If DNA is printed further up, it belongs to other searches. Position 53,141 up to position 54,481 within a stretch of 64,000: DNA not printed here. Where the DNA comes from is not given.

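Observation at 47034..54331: Unusual composite restriction cluster: N-terminal-nuclease-less SF2 helicase plus BcgI-like nuclease-methyltransferase fusion plus HsdS with duplicated TRDs plus Mrr-like nuclease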

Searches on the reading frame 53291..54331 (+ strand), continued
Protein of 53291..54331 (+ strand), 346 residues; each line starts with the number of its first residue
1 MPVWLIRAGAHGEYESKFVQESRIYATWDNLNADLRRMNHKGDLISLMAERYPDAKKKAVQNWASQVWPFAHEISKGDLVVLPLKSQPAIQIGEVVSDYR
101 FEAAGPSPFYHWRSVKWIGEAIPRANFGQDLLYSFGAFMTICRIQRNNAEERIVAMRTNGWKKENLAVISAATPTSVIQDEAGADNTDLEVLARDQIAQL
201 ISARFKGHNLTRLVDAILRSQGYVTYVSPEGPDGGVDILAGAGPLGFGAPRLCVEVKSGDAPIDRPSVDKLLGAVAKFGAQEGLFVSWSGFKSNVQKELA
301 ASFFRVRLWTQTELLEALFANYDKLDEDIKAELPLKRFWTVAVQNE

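Call 52: search_dna_similar(query=window:53291-54331:+, collection=plasmids, mode=protein, max_rows=30, max_evalue=1e-20)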
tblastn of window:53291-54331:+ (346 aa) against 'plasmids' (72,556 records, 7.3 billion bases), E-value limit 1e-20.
Records with a match: 8; places in all: 8; records where one place covers at least 80% of the query: 7.
Best place of each record, by identity: 60-80% 1; <60% 7.
By first word of the organism name: Pseudoalteromonas 1; Methylomonas 1; Bacillus 1; Salipiger 1; Corynebacterium 1; Subdoligranulum 1; Butyrivibrio 1; Streptomyces 1.
By predicted mobility (MOB-suite, as given by PLSDB): non-mobilizable 5; mobilizable 3.
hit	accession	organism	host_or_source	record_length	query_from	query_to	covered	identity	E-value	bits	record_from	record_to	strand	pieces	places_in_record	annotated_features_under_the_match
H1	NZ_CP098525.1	Pseudoalteromonas sp. KG3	whole organism,Cheese rind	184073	1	342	99%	62.8%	2e-134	429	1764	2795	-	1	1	restriction endonuclease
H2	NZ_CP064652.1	Methylomonas sp. LL1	soil,riparian wetland soil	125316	1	343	99%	50.0%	8e-106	347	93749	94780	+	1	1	restriction endonuclease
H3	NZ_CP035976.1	Bacillus mycoides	cell culture,soil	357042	1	345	100%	47.2%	2e-102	337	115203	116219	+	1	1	restriction endonuclease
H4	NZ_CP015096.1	Salipiger abyssi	single cell,marine seawater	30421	3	339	97%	40.6%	2e-70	245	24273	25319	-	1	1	restriction endonuclease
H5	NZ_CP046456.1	Corynebacterium occultum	pure culture,soil from a small paddock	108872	1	339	98%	34.7%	2e-51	190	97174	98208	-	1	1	restriction endonuclease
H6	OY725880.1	Subdoligranulum variabile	-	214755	9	339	96%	31.2%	3e-29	125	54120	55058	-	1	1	none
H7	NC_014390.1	Butyrivibrio proteoclasticus B316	-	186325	9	339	96%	29.8%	9e-29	124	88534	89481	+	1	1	restriction endonuclease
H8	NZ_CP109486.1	Streptomyces sp. NBC_01445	-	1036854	4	156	44%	33.3%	4e-21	102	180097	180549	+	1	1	record has no annotation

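Call 54: get_annotated_region(hit=H1, flank=7000)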
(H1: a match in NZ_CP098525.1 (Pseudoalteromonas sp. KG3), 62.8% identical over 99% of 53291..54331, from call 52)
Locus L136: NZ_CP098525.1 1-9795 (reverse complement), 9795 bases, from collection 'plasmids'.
description: Pseudoalteromonas sp. KG3 plasmid pPsKG3_1, complete sequence
organism: Pseudoalteromonas sp. KG3 (NCBI taxid 2951137)
taxonomy: Bacteria; Pseudomonadota; Gammaproteobacteria; Alteromonadales; Pseudoalteromonadaceae; Pseudoalteromonas; Pseudoalteromonas sp. KG3
host: -; source: whole organism,Cheese rind; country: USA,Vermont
typing (MOB-suite, as given by PLSDB): non-mobilizable; replicon rep_cluster_537
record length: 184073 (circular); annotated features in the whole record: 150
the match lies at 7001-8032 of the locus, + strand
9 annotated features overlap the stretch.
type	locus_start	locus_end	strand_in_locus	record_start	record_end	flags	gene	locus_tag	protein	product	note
CDS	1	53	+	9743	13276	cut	hsdR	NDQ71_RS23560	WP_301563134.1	type I restriction-modification system endonuclease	-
CDS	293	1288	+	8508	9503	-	-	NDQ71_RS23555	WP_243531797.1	Abi family protein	-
CDS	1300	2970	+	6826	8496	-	-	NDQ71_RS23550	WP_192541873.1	N-6 DNA methylase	GO:0006306 - DNA methylation [Evidence IEA]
CDS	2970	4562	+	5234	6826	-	-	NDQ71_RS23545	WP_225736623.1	restriction endonuclease subunit S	GO:0006304 - DNA modification [Evidence IEA]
CDS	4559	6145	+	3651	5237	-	-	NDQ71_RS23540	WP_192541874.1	AAA family ATPase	-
CDS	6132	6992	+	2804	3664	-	-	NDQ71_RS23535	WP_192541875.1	hypothetical protein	-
CDS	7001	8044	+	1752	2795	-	-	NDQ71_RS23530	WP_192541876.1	restriction endonuclease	GO:0009307 - DNA restriction-modification system [Evidence IEA]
CDS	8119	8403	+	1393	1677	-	-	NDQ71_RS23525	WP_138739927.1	type II toxin-antitoxin system HigB family toxin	-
CDS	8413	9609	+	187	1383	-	-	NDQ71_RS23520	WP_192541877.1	ImmA/IrrE family metallo-endopeptidase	-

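Call 55: get_annotated_region(hit=H2, flank=7000)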
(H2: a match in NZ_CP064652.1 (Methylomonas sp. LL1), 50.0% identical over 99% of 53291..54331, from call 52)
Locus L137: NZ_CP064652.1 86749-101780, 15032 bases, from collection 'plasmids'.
description: Methylomonas sp. LL1 plasmid unnamed1, complete sequence
organism: Methylomonas sp. LL1 (NCBI taxid 2785785)
taxonomy: Bacteria; Pseudomonadota; Gammaproteobacteria; Methylococcales; Methylococcaceae; Methylomonas; Methylomonas sp. LL1
host: -; source: soil,riparian wetland soil; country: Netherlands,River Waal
typing (MOB-suite, as given by PLSDB): non-mobilizable
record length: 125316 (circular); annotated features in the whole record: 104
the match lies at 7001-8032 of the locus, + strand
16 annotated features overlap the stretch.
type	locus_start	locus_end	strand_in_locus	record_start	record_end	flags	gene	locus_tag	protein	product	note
CDS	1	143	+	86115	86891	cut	cobI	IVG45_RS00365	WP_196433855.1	precorrin-2 C(20)-methyltransferase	GO:0009236 - cobalamin biosynthetic process [Evidence IEA]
CDS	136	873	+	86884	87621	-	-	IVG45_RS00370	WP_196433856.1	cobalamin biosynthesis central domain-containing protein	-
CDS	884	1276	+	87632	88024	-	-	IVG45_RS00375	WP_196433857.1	cobalamin biosynthesis protein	-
CDS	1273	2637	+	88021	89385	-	cobJ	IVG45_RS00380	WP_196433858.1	precorrin-3B C(17)-methyltransferase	GO:0009236 - cobalamin biosynthetic process [Evidence IEA]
CDS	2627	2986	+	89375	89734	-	-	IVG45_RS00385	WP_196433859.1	ferredoxin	-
CDS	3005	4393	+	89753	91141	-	cysG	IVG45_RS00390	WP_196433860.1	siroheme synthase CysG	GO:0019354 - siroheme biosynthetic process [Evidence IEA]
CDS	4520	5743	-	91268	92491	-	-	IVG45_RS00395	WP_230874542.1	DDE-type integrase/transposase/recombinase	GO:0015074 - DNA integration [Evidence IEA]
CDS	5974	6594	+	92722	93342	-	-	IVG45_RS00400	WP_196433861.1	recombinase family protein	GO:0006310 - DNA recombination [Evidence IEA]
CDS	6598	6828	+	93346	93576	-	-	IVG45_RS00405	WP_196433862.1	WGR domain-containing protein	-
CDS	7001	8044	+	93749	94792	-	-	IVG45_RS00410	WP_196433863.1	restriction endonuclease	GO:0009307 - DNA restriction-modification system [Evidence IEA]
CDS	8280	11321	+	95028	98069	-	-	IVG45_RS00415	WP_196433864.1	type I restriction endonuclease subunit R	-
CDS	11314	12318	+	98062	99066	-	-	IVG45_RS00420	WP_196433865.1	PDDEXK nuclease domain-containing protein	-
CDS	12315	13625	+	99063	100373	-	-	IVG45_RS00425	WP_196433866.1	restriction endonuclease subunit S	GO:0006304 - DNA modification [Evidence IEA]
CDS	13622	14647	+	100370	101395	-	-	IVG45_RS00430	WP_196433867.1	AAA family ATPase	-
CDS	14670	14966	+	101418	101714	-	-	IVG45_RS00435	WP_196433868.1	transposase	GO:0006313 - DNA transposition [Evidence IEA]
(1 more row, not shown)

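Call 56: get_annotated_region(hit=H3, flank=7000)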
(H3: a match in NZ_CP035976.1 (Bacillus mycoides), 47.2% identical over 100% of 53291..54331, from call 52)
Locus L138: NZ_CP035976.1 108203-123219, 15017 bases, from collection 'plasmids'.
description: Bacillus mycoides strain BPN102 plasmid p357
organism: Bacillus mycoides (NCBI taxid 1405)
taxonomy: Bacteria; Bacillota; Bacilli; Bacillales; Bacillaceae; Bacillus; Bacillus mycoides
host: -; source: cell culture,soil; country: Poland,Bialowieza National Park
typing (MOB-suite, as given by PLSDB): non-mobilizable; replicon rep_cluster_164
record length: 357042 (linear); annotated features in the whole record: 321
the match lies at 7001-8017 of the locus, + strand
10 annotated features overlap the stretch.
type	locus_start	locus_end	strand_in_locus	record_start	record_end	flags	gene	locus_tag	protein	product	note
CDS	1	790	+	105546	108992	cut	pglX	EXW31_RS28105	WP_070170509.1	BREX-1 system adenine-specific DNA-methyltransferase PglX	GO:0006306 - DNA methylation [Evidence IEA]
CDS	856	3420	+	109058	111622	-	pglZ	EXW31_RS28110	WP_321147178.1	BREX-1 system phosphatase PglZ type A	-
CDS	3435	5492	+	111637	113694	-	brxL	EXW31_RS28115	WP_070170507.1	protease Lon-related BREX system protein BrxL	GO:0008150 - biological_process [Evidence IEA]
CDS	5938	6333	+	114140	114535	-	-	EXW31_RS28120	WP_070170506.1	hypothetical protein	-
CDS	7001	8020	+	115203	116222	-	-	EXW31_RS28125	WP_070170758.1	restriction endonuclease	GO:0009307 - DNA restriction-modification system [Evidence IEA]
CDS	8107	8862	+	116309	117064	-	-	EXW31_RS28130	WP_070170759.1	DUF6602 domain-containing protein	-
CDS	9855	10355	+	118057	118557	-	-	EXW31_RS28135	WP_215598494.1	hypothetical protein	-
CDS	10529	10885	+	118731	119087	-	-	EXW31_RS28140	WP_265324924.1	DUF4263 domain-containing protein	-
CDS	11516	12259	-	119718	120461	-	-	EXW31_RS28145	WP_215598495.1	hypothetical protein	-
CDS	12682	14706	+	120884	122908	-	-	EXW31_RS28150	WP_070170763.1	NACHT domain-containing protein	-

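Call 59: get_annotated_region(hit=H4, flank=7000)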
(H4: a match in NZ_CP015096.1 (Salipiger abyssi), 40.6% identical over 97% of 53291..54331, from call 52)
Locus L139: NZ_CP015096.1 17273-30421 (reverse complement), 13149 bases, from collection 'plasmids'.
description: Salipiger abyssi strain JLT2014 plasmid pPABY8, complete sequence
organism: Salipiger abyssi (NCBI taxid 1250539)
taxonomy: Bacteria; Pseudomonadota; Alphaproteobacteria; Rhodobacterales; Roseobacteraceae; Salipiger; Salipiger abyssi
host: -; source: single cell,marine seawater; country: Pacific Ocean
typing (MOB-suite, as given by PLSDB): mobilizable; replicon rep_cluster_2002; relaxase MOBQ
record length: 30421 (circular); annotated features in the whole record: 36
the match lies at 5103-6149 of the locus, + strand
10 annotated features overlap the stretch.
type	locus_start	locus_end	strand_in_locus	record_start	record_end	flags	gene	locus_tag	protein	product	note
CDS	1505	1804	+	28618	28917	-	-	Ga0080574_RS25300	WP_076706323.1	HigA family addiction module antitoxin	-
CDS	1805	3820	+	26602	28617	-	-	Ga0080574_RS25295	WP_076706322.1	class I SAM-dependent DNA methyltransferase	-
CDS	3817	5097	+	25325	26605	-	-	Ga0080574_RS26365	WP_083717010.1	restriction endonuclease subunit S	GO:0006304 - DNA modification [Evidence IEA]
CDS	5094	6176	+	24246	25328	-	-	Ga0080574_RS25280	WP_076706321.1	restriction endonuclease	-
CDS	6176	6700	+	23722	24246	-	-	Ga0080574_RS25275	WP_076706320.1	hypothetical protein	-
CDS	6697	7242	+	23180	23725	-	-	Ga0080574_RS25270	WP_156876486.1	hypothetical protein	-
CDS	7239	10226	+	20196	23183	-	-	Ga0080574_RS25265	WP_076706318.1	type I restriction endonuclease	GO:0006304 - DNA modification [Evidence IEA]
CDS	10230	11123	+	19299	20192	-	-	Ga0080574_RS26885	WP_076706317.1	abortive infection family protein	-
CDS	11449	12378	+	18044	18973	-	-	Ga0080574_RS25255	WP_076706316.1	zincin-like metallopeptidase domain-containing protein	-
CDS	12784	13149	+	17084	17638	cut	-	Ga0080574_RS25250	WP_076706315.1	hypothetical protein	-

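Call 60: get_annotated_region(hit=H5, flank=7000)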
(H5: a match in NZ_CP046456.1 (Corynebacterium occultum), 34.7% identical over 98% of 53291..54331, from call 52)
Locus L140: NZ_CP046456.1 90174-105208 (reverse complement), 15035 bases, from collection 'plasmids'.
description: Corynebacterium occultum strain 2039 plasmid pCOCCU, complete sequence
organism: Corynebacterium occultum (NCBI taxid 2675219)
taxonomy: Bacteria; Actinomycetota; Actinomycetes; Mycobacteriales; Corynebacteriaceae; Corynebacterium; Corynebacterium occultum
host: -; source: pure culture,soil from a small paddock; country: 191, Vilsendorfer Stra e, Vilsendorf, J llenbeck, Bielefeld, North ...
typing (MOB-suite, as given by PLSDB): mobilizable; relaxase MOBF
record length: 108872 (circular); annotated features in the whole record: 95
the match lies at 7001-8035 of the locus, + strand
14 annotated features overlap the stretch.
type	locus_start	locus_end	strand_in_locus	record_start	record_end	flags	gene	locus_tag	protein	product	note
CDS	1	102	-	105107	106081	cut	-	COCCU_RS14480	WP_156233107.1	replication protein RepA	-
CDS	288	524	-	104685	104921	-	-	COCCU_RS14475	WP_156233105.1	hypothetical protein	-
CDS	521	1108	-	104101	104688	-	-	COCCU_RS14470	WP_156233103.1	ParA family protein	-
CDS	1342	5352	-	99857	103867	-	mobF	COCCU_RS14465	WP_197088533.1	MobF family relaxase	-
CDS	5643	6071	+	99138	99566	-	-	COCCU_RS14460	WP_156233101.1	hypothetical protein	-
CDS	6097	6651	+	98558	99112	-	-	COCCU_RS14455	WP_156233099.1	hypothetical protein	-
CDS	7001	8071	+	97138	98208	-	-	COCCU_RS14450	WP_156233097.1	restriction endonuclease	GO:0009307 - DNA restriction-modification system [Evidence IEA]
CDS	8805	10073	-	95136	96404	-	-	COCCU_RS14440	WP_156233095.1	amidohydrolase family protein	-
CDS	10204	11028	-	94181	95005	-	-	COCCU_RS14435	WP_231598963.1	alpha/beta fold hydrolase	-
CDS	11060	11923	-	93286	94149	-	-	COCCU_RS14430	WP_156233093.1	fumarylacetoacetate hydrolase family protein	-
CDS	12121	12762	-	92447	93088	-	-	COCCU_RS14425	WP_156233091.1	GntR family transcriptional regulator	-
CDS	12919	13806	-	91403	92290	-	-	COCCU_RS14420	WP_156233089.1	fumarylacetoacetate hydrolase family protein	-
CDS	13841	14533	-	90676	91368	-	-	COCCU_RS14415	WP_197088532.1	GntR family transcriptional regulator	-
CDS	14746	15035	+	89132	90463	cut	-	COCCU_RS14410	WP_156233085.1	MFS transporter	GO:0055085 - transmembrane transport [Evidence IEA]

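Call 71: predict_structure(alignment_id=A2)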
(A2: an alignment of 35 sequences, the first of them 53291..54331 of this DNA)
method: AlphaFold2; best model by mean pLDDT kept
length: 346 residues; sequences in the alignment: 35
mean_pLDDT: 77.6   pTM: 0.45
mean pLDDT of the five models: 77.6, 75.1, 74.2, 74.0, 71.9
residues with pLDDT >= 90: 107; 70-90: 145; 50-70: 56; < 50: 38
segments of 3 or more residues with pLDDT < 50: 161-185, 231-234, 339-346
pLDDT, mean of each block of 10 residues (from residue 1): 84 90 94 95 96 95 93 93 85 95 93 92 63 54 61 67 44 38 52 71 77 91 80 61 74 83 80 77 86 80 80 87 87 63 39
secondary structure, 60 per line:
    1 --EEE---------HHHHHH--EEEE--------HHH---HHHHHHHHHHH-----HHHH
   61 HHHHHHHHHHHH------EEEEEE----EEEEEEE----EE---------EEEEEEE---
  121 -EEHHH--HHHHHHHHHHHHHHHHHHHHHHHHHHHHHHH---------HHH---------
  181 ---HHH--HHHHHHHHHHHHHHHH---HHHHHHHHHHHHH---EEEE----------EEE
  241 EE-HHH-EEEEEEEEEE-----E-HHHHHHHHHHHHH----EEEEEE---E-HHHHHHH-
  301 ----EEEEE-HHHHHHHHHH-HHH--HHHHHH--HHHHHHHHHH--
elements in order: E3-5 H15-20 E23-26 H41-51 H57-72 E79-84 E89-95 E111-117 H129-159 H189-204 H208-220 E224-227 E238-242 E248-257 H265-277 E282-287 H293-299 E305-309 H311-320 H327-332 H335-344

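Call 73: fold_search(model_id=the predicted structure, library=pdb)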
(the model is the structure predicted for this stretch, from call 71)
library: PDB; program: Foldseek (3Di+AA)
matches with E <= 10: 557; with E <= 0.001: 14
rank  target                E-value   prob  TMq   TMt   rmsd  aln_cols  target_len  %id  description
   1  4oc8_A                5.9e-06  1.00  0.34  0.31  23.8       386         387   12  DNA modification-dependent restriction endonuclease AspBHI (released 2014-03-19)
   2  4f0q_D                2.2e-05  1.00  0.29  0.23  20.7       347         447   13  MspJI Restriction Endonuclease - P21 Form (released 2012-08-08)
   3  4f0p_B                2.4e-05  1.00  0.30  0.24   5.4       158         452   20  MspJI Restriction Endonuclease - P31 Form (released 2012-08-08)
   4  4f0p_C                2.5e-05  1.00  0.29  0.23  21.9       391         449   13  MspJI Restriction Endonuclease - P31 Form (released 2012-08-08)
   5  4f0p_A                8.9e-05  1.00  0.30  0.24  25.1       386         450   15  MspJI Restriction Endonuclease - P31 Form (released 2012-08-08)
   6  5xog_E                1.4e-04  1.00  0.25  0.38  12.1       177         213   14  RNA Polymerase II elongation complex bound with Spt5 KOW5 and Elf1 (released 2017-08-16)
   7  9ja1_E                3.5e-04  1.00  0.25  0.39  12.1       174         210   15  The RNA polymerase II elongation complex from Saccharomyces cerevisiae (released 2024-09-04)
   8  7edb_B                4.5e-04  1.00  0.27  0.27   4.7       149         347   14  EcoT38I restriction endonuclease complexed with DNA (released 2022-03-16)
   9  7e8r                  5.7e-04  1.00  0.26  0.26   6.3       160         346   12  EcoT38I restriction endonuclease (released 2022-03-02)
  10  1dzf                  6.9e-04  1.00  0.26  0.39  11.5       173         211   16  RPB5 from S.cerevisiae (released 2000-06-09)
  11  7edb_A                8.7e-04  1.00  0.28  0.27   7.8       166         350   16  EcoT38I restriction endonuclease complexed with DNA (released 2022-03-16)
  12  6exv_E                8.7e-04  1.00  0.24  0.37  11.6       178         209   11  Structure of mammalian RNA polymerase II elongation complex inhibited by Alpha-amanitin (released 2018-03-21)
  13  5flm_E                8.7e-04  1.00  0.25  0.39  11.7       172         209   12  Structure of transcribing mammalian RNA polymerase II (released 2016-01-20)
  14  8yfq_E                9.8e-04  1.00  0.23  0.35   7.6       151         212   14  Cryo EM structure of Komagataella phaffii RNAPII-Rat1-Rai1 pre-termination complex (released 2024-09-25)
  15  7vba_E                1.0e-03  1.00  0.24  0.38   6.7       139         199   11  Structure of the pre state human RNA Polymerase I Elongation Complex (released 2022-02-16)
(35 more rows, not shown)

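Call 83: find_encoding_contigs(protein=P0252, flank=7000, max_places=3)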
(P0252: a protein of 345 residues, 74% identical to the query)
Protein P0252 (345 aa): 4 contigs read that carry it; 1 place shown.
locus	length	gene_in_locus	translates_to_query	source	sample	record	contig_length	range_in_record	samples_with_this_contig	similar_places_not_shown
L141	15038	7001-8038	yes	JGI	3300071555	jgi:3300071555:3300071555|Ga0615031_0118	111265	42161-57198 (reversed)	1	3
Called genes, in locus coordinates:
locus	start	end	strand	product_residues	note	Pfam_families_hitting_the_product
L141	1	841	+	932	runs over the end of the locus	PF00271:Helicase_C (faint), PF04313:HSDR_N (weak), PF00270:DEAD, PF04851:ResIII, PF18766:SWI2_SNF2, PF08463:EcoEI_R_C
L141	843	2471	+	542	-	PF12161:HsdM_N, PF02384:N6_Mtase, PF01170:UPF0020, PF07669:Eco57I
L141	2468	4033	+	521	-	PF01420:Methylase_S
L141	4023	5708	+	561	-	PF13175:AAA_15, PF02463:SMC_N (weak), PF13304:AAA_21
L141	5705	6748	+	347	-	-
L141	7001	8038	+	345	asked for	PF28530:DUF8426, PF04471:Mrr_cat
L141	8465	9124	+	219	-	PF00702:Hydrolase (weak), PF06888:Put_Phosphatase (weak), PF12710:HAD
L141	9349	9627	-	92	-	PF13560:HTH_31, PF13443:HTH_26, PF01381:HTH_3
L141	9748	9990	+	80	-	PF13560:HTH_31 (weak), PF12844:HTH_19, PF01381:HTH_3, PF13443:HTH_26 (weak)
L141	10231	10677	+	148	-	PF00359:PTS_EIIA_2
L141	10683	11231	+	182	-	-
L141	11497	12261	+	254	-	PF13354:Beta-lactamase2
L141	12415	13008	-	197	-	PF00440:TetR_N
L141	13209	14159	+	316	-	PF00892:EamA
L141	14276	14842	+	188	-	PF02887:PK_C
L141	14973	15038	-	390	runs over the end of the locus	PF06779:MFS_4, PF07690:MFS_1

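Call 84: find_encoding_contigs(protein=P0329, flank=7000, max_places=3)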
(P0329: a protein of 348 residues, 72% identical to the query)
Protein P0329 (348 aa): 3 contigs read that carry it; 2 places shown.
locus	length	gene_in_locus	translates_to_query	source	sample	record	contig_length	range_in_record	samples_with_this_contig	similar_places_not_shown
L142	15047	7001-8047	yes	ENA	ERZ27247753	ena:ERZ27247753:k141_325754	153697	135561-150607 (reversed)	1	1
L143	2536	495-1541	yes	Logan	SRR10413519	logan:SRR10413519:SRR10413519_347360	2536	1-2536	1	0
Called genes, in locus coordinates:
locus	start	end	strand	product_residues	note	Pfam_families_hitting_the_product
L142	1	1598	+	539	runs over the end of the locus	PF12161:HsdM_N (weak), PF02384:N6_Mtase, PF01170:UPF0020 (weak), PF07669:Eco57I (weak)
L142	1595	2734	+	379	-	PF01420:Methylase_S (weak)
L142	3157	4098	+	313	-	PF14022:DUF4238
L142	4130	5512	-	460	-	PF13784:Fic_N, PF02661:Fic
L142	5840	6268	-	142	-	PF01850:PIN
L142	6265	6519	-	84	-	PF01402:RHH_1 (weak)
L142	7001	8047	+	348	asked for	PF28530:DUF8426, PF04471:Mrr_cat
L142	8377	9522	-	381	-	PF00712:DNA_pol3_beta, PF02767:DNA_pol3_beta_2, PF02768:DNA_pol3_beta_3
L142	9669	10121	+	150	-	-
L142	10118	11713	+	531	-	PF18920:DUF5671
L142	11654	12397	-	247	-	PF00535:Glycos_transf_2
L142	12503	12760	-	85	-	-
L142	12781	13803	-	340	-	PF03320:FBPase_glpX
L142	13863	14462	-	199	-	PF04542:Sigma70_r2, PF08281:Sigma70_r4_2, PF04545:Sigma70_r4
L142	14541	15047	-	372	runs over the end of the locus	-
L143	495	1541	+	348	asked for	PF28530:DUF8426, PF04471:Mrr_cat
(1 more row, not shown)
